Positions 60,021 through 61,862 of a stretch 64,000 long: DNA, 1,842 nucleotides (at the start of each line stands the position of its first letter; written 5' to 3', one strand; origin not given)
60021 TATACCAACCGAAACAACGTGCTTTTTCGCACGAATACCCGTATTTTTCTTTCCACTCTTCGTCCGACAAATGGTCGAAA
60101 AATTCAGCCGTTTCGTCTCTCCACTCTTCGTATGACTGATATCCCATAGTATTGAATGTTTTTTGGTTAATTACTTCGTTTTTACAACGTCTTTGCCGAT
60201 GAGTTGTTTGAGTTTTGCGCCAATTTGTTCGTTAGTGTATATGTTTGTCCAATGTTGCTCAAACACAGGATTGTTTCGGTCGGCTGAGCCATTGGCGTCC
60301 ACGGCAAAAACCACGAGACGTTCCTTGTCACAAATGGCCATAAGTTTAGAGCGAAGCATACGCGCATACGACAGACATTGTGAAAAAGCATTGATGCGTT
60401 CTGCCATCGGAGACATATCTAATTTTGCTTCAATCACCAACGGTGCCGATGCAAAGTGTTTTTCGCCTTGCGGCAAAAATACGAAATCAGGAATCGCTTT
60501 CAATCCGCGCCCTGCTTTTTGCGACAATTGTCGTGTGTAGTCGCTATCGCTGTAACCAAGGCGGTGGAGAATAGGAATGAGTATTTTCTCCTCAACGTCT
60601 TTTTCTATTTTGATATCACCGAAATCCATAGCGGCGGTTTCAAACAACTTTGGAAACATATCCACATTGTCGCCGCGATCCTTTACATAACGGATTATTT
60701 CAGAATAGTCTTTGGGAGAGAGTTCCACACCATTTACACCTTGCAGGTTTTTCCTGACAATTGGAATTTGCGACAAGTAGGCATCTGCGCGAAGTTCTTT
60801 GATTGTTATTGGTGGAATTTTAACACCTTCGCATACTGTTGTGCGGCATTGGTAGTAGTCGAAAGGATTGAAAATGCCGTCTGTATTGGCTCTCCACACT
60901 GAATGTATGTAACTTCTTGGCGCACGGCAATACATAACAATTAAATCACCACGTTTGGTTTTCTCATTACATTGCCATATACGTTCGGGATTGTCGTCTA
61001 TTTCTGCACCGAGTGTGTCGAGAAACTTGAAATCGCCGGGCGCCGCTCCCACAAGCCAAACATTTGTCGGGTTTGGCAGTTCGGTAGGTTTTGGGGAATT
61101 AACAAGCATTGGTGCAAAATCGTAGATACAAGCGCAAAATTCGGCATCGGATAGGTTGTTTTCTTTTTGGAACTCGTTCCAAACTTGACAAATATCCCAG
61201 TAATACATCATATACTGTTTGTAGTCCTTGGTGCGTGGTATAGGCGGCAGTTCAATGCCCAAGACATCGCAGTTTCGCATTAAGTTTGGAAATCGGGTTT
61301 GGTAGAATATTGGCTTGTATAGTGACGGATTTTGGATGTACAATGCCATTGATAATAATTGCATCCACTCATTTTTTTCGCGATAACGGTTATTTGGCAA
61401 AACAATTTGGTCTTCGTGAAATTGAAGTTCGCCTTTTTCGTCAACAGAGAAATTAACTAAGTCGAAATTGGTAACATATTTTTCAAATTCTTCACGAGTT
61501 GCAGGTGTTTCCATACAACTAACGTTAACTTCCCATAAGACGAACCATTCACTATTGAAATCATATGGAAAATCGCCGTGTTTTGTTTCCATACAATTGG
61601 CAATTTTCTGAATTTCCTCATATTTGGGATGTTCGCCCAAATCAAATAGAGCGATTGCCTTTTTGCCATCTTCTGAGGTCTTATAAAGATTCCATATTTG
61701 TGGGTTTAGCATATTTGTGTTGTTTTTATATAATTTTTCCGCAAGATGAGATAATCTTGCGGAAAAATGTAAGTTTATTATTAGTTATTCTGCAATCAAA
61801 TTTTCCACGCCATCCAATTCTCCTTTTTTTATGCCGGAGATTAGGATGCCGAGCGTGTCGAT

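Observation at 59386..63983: Candidate modification-linked defence cluster: C5-MTase with a novel C-terminal domain next to an EVE-like/PD-(D/E)xK nuclease fusion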

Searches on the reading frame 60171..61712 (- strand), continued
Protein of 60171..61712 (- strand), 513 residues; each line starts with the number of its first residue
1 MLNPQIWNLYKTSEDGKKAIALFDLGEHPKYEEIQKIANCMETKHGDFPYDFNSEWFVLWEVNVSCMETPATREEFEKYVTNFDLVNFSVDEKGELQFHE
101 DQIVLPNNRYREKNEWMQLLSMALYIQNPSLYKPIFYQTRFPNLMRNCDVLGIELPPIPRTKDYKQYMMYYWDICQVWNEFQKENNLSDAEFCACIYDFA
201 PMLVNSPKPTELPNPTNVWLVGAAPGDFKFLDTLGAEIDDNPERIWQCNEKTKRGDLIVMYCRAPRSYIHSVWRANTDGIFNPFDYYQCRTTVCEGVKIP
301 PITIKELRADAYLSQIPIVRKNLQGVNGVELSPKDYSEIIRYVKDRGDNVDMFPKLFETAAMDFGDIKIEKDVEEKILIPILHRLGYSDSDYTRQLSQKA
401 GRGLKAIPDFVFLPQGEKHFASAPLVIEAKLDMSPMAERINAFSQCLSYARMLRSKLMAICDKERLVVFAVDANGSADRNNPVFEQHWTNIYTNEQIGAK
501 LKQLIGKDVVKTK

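Call 68: fold_search(model_id=the predicted structure, library=pdb)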
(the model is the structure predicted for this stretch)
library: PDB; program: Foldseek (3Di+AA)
matches with E <= 10: 184; with E <= 0.001: 3
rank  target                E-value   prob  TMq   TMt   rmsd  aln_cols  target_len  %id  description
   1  2p5d                  1.8e-04  1.00  0.17  0.49   5.6       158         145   20  Crystal structure of MJECL36 from Methanocaldococcus jannaschii DSM 2661 (released 2007-09-18)
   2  2ar1                  3.3e-04  1.00  0.19  0.55   4.9       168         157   13  Structure of Hypothetical protein from Leishmania major (released 2005-08-30)
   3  2gbs_MODEL_1_A        8.0e-04  1.00  0.22  0.67   4.1       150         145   13  NMR structure of Rpa0253 from Rhodopseudomonas palustris. Northeast structural genomics consortium target RpR3 (released 2006-04-11)
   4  1zce                  3.0e-03  1.00  0.20  0.63   6.8       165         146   15  X-Ray Crystal Structure of Protein Atu2648 from Agrobacterium tumefaciens. Northeast Structural Genomics Consortium Targ (released 2005-04-19)
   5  2hd9                  3.3e-03  1.00  0.18  0.57   4.6       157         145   16  Crystal structure of PH1033 from Pyrococcus horikoshii OT3 (released 2006-12-20)
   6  5y6b_A                8.0e-03  1.00  0.18  0.56   4.6       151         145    9  Crystal structure of ZmASCH Y47F mutant protein from Zymomonas mobilis (released 2018-07-18)
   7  5y6b_B                9.8e-03  1.00  0.18  0.58   4.7       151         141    9  Crystal structure of ZmASCH Y47F mutant protein from Zymomonas mobilis (released 2018-07-18)
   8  5y6c_A                1.1e-02  1.00  0.18  0.54   5.6       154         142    9  Crystal structure of ZmASCH S128A mutant protein from Zymomonas mobilis (released 2018-07-18)
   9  5y6b_D                1.3e-02  1.00  0.18  0.57   5.0       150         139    9  Crystal structure of ZmASCH Y47F mutant protein from Zymomonas mobilis (released 2018-07-18)
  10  5gus_B                1.8e-02  1.00  0.18  0.56   5.0       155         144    9  Crystal structure of ASCH domain from Zymomonas mobilis (released 2017-08-30)
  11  5guq_C                1.9e-02  1.00  0.17  0.54   5.1       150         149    9  Crystal structure of ASCH from Zymomonas mobilis (released 2017-08-30)
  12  5guq_A                1.9e-02  1.00  0.17  0.54   5.0       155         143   10  Crystal structure of ASCH from Zymomonas mobilis (released 2017-08-30)
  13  5gus_A                2.3e-02  1.00  0.17  0.55   4.8       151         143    9  Crystal structure of ASCH domain from Zymomonas mobilis (released 2017-08-30)
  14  5h8a_B                3.8e-02  0.98  0.17  0.43   5.5       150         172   10  Mmi1 YTH domain (released 2016-01-13)
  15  8dwe_A                5.2e-01  0.06  0.09  0.11  17.9       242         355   11  Adenine glycosylase MutY variant E43Q in complex with DNA containing d(8-oxo-G) paired with substrate purine (released 2023-08-09)
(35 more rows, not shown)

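Call 80: find_encoding_contigs(protein=window:60171-61712:-, flank=8000, max_places=4)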
Protein window:60171-61712:- (513 aa): 4 contigs read that carry it; 3 places shown.
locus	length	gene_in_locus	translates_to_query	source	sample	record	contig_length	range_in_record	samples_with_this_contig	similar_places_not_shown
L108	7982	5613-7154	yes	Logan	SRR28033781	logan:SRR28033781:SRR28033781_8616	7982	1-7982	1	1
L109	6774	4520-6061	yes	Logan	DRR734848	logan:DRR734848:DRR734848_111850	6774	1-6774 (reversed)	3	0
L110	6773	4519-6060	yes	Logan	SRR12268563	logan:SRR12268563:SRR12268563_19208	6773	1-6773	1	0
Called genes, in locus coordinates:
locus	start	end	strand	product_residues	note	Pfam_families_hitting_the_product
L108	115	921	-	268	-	-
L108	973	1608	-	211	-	PF13280:WYL, PF25583:WCX (weak)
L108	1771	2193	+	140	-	-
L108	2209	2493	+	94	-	-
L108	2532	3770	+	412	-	PF20296:MTaX1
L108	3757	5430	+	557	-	PF00145:DNA_methylase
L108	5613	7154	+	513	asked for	-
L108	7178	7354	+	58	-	-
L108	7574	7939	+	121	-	-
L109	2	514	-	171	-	?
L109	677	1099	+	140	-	-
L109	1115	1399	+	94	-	-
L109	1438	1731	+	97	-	-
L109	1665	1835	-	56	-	-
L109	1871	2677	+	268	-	-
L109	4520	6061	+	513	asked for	-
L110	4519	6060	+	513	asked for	-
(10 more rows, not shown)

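Call 81: find_encoding_contigs(protein=P0002, flank=6000, max_places=2)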
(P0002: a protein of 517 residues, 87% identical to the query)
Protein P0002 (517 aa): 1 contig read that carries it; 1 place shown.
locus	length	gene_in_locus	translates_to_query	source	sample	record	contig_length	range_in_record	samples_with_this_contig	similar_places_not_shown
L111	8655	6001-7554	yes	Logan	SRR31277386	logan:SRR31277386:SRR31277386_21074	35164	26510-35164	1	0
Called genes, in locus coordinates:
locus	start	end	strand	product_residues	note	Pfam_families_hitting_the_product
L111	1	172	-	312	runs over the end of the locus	-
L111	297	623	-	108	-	PF00893:Multi_Drug_Res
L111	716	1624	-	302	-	PF13280:WYL, PF25583:WCX (weak)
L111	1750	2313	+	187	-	-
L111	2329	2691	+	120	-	-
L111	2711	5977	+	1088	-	PF10593:Z1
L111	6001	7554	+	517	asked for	-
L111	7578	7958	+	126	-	-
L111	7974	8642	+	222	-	-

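Call 83: search_protein_families(library=pfam, proteins=[L108:1771-2193:+, L108:2209-2493:+, L108:115-921:-, L111:7974-8642:+, L111:1750-2313:+, L111:2329-2691:+], max_evalue=0.01)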
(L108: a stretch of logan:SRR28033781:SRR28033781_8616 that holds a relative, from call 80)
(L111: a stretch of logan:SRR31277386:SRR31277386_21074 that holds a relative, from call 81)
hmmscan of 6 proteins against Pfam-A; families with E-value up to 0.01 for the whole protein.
L108:1771-2193:+ (140 aa): 0 families

L108:2209-2493:+ (94 aa): 0 families

L108:115-921:- (268 aa): 1 family
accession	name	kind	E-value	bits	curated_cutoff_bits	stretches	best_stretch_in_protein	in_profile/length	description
PF00156.33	Pribosyltran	-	0.00024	20.9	26.3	1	215-246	83-114/158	Phosphoribosyl transferase domain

L111:7974-8642:+ (222 aa): 0 families

L111:1750-2313:+ (187 aa): 0 families

L111:2329-2691:+ (120 aa): 0 families

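Call 90: search_protein_families(library=padloc, proteins=[L108:2532-3770:+, L001:4621-7929:+, L073:9604-10938:+, L021:2281-3216:+, L108:1771-2193:+, L108:2209-2493:+], max_evalue=0.001)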
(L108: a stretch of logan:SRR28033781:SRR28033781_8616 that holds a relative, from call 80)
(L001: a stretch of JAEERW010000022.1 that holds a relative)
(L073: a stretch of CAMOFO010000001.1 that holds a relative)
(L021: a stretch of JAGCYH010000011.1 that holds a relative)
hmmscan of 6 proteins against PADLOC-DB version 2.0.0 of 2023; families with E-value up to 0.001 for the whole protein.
L108:2532-3770:+ (412 aa): 1 family
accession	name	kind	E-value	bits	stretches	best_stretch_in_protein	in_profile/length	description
PDLC03409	REase_II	-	5.6e-81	270.4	1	9-402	7-396/408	Type II restriction enzyme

L001:4621-7929:+ (1102 aa): 2 families
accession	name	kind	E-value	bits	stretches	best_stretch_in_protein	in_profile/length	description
PDLC03202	Helicase_II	-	7.5e-47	158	1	62-762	18-607/621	Type II helicase domain protein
PDLC02205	MzaC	-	1.5e-15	54.2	2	207-565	288-653/952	-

L073:9604-10938:+ (444 aa): 0 families

L021:2281-3216:+ (311 aa): 3 families
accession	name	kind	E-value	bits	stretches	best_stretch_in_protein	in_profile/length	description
PDLC01652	WYL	-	1.7e-25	88.2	1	119-291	17-157/162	"CAS-I,CAS-II,CAS-III,CAS-IV,CAS-V,CAS-VI; associated_signaling"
PDLC01766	Cas3c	-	1.8e-14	50.9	1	90-305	113-322/1009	-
PDLC01457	WYL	-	9.4e-08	29.9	1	118-281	123-226/229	"CAS-I,CAS-II,CAS-III,CAS-IV,CAS-V,CAS-VI; associated_signaling"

L108:1771-2193:+ (140 aa): 0 families

L108:2209-2493:+ (94 aa): 0 families

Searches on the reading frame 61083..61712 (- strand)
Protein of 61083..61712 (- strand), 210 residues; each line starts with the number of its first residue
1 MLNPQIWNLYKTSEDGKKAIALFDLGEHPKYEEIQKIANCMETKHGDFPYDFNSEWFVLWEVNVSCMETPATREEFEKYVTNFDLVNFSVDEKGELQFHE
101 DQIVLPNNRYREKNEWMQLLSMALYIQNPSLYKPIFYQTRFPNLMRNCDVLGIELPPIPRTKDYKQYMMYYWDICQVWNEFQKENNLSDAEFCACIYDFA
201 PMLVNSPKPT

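Call 67: search_protein_representatives(protein=window:61083-61712:-)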
Query: 210 residues. Proteins with E-value up to 0.001 (for the whole library): 273; up to 1e-10: 72; up to 1e-30: 7. The best 150 are listed.
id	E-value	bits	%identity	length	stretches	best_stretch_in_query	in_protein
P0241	7.8e-114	395.0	92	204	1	1-184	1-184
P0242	2.4e-40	154.8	46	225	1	2-204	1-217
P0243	3.0e-40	154.5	43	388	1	2-210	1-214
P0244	3.6e-36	141.1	43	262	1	2-204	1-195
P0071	3.3e-35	137.9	39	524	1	2-208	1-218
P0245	1.8e-33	132.3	36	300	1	2-208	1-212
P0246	4.6e-32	127.7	54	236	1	90-204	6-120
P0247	1.1e-29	119.9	36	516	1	2-204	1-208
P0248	4.0e-29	118.1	33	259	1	9-206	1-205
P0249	5.6e-27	111.0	46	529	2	71-205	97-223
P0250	6.7e-25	104.3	34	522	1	5-206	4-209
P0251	1.5e-24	103.1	33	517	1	5-201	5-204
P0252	2.7e-24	102.3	44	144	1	89-195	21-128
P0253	7.0e-24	100.9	39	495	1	3-203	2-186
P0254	1.5e-23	99.8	35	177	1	3-173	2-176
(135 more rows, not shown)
